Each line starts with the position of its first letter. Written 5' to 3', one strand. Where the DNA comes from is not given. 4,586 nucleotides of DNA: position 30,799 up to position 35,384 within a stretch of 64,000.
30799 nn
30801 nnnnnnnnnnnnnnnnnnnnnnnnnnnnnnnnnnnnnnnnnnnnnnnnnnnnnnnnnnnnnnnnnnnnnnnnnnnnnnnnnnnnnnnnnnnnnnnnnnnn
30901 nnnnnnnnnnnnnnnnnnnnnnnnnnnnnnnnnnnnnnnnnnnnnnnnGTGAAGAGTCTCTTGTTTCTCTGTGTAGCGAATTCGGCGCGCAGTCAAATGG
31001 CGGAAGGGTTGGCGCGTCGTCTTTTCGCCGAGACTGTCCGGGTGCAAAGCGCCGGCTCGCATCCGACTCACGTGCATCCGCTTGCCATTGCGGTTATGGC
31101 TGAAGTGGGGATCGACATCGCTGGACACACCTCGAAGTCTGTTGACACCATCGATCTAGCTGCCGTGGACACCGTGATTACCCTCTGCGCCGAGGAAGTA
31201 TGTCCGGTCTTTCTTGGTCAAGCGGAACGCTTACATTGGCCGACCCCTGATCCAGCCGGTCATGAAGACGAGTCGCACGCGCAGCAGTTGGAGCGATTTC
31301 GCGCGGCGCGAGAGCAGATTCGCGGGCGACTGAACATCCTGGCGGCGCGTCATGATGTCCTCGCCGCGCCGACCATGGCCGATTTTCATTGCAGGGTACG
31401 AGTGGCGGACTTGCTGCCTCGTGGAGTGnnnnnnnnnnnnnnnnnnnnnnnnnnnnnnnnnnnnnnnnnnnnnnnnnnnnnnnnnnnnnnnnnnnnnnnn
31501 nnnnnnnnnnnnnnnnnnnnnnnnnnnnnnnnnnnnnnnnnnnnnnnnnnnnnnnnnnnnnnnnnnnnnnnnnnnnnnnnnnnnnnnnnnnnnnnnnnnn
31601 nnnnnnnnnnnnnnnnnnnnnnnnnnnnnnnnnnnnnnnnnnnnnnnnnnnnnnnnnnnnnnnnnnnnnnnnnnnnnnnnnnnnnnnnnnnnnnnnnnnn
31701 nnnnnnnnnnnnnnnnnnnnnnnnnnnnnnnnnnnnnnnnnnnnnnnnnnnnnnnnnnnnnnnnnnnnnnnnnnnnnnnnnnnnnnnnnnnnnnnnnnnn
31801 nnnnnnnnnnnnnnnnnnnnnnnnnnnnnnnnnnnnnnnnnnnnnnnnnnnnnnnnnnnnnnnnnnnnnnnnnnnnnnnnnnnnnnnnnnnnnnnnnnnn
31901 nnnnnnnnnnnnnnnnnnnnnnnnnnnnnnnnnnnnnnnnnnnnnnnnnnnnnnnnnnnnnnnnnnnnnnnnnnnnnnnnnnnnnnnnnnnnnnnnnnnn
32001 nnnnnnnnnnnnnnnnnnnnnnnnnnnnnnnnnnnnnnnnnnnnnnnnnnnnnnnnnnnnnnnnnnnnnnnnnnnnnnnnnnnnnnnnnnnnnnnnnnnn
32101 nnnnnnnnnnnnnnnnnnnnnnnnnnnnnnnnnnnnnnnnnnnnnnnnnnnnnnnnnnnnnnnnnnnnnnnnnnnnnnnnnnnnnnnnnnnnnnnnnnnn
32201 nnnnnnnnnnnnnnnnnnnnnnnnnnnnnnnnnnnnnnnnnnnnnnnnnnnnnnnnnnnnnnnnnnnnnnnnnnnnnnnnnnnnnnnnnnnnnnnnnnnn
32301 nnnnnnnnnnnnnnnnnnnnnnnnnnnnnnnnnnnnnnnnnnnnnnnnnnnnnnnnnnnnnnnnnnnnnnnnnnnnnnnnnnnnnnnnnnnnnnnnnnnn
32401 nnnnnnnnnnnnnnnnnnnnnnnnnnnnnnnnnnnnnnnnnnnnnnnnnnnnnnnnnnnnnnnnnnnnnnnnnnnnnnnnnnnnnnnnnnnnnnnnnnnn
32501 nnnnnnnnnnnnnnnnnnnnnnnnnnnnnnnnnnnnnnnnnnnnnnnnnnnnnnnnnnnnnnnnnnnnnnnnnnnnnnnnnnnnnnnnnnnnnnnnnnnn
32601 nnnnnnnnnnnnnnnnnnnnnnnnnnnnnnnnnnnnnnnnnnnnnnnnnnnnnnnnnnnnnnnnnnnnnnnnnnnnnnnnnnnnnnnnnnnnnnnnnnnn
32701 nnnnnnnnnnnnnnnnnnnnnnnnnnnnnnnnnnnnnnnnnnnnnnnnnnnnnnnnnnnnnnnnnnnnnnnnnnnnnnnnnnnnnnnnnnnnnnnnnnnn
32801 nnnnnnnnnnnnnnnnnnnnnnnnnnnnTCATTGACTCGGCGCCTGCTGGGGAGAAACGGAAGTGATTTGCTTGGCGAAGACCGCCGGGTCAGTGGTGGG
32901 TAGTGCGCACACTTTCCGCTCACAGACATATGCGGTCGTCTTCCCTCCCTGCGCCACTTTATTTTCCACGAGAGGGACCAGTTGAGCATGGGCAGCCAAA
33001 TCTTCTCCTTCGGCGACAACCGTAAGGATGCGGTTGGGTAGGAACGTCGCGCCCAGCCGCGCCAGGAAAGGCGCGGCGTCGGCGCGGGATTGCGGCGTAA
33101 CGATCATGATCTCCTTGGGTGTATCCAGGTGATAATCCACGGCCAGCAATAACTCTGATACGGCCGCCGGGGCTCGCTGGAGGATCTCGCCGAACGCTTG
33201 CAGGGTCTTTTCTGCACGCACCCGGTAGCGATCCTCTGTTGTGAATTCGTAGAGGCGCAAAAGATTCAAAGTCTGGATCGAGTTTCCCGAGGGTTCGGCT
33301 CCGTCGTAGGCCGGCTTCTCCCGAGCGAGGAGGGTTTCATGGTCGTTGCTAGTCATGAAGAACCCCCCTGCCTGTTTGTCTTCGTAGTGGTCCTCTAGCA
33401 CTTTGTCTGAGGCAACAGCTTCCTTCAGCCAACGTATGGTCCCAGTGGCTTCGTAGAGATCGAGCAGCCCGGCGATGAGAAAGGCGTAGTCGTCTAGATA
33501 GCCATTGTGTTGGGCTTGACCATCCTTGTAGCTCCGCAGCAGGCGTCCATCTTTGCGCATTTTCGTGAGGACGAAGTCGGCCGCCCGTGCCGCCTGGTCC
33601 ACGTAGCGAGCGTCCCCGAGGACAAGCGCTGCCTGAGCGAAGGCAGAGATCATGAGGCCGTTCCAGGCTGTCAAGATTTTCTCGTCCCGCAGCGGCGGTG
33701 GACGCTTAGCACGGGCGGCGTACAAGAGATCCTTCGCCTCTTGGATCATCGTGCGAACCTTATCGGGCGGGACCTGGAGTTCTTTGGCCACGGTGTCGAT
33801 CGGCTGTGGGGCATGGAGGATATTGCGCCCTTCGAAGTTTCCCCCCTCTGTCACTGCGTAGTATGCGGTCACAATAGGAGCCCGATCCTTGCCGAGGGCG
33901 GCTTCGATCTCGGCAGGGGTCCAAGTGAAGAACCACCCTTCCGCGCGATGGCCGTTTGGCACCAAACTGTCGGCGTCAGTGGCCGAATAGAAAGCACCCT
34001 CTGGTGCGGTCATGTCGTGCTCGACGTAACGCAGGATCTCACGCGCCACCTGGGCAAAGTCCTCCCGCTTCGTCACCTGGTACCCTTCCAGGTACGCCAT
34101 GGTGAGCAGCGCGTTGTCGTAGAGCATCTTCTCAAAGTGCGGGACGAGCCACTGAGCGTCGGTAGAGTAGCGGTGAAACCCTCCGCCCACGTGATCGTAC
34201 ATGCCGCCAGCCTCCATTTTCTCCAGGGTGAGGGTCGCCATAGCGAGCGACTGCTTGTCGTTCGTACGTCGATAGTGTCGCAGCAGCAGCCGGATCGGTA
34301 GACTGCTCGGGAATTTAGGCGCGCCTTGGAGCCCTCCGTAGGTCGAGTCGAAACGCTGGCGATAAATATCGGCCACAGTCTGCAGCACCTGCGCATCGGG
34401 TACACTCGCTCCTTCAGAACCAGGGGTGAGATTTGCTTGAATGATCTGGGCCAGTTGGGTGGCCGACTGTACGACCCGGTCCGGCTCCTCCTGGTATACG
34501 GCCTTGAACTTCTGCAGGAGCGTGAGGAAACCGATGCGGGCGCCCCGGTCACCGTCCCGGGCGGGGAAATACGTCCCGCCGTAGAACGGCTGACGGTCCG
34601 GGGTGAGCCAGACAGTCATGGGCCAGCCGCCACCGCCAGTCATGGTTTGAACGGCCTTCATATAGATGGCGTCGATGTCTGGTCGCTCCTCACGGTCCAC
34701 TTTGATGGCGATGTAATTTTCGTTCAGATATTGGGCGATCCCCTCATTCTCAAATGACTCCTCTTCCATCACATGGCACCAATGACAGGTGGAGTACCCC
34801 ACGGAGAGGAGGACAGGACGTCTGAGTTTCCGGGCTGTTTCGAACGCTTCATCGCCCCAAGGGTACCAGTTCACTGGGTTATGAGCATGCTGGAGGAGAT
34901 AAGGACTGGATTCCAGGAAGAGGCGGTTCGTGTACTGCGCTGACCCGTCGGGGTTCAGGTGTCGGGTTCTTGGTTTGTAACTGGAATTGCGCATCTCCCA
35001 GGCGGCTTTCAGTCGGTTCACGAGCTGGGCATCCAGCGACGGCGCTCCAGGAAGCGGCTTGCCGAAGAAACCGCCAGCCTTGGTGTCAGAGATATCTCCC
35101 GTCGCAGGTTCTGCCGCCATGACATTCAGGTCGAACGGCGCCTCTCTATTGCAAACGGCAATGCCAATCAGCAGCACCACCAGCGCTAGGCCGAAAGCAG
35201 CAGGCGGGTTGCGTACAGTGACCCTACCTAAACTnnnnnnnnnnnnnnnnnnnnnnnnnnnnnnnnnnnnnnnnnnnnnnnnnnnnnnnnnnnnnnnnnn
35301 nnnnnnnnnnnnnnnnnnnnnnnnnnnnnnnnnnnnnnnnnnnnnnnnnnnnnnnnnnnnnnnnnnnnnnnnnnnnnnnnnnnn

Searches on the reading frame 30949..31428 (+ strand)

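Call 33: search_protein_families(library=ncbifam, proteins=[window:30949-31428:+], max_evalue=0.001)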
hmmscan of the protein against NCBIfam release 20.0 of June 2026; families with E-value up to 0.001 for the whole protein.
window:30949-31428:+ (160 aa): 4 families
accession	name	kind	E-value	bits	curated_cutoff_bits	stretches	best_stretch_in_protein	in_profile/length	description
TIGR02691.1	arsC_pI258_fam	equivalog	6.4e-31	107.3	174.3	1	5-129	2-127/129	arsenate reductase (thioredoxin)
NF010053.0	PRK13530.1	subfamily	9.6e-28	97.2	215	1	2-132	4-129/133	arsenate reductase (thioredoxin)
TIGR02689.1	ars_reduc_gluta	equivalog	4.5e-25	88.3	157.6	1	2-129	1-123/126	arsenate reductase, glutathione/glutaredoxin type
NF008486.0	PRK11391.1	equivalog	1.1e-05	26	247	1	2-85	7-92/148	phosphotyrosine-protein phosphatase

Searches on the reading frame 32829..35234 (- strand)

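Call 39: search_protein_families(library=pfam, proteins=[window:32829-35234:-], max_evalue=0.0001)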
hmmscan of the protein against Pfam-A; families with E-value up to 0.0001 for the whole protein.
window:32829-35234:- (801 aa): 3 families
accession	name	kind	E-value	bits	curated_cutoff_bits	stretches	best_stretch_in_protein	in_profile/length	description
PF03190.21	Thioredox_DsbH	-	6.9e-73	244.4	27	1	102-265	1-162/163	Protein of unknown function, DUF255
PF13899.12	Thioredoxin_7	-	2.8e-08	34.2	27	1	122-186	1-65/83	Thioredoxin-like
PF07221.17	GlcNAc_2-epim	-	1.8e-05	24.6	23.4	0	527-686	25-178/347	N-acylglucosamine 2-epimerase (GlcNAc 2-epimerase)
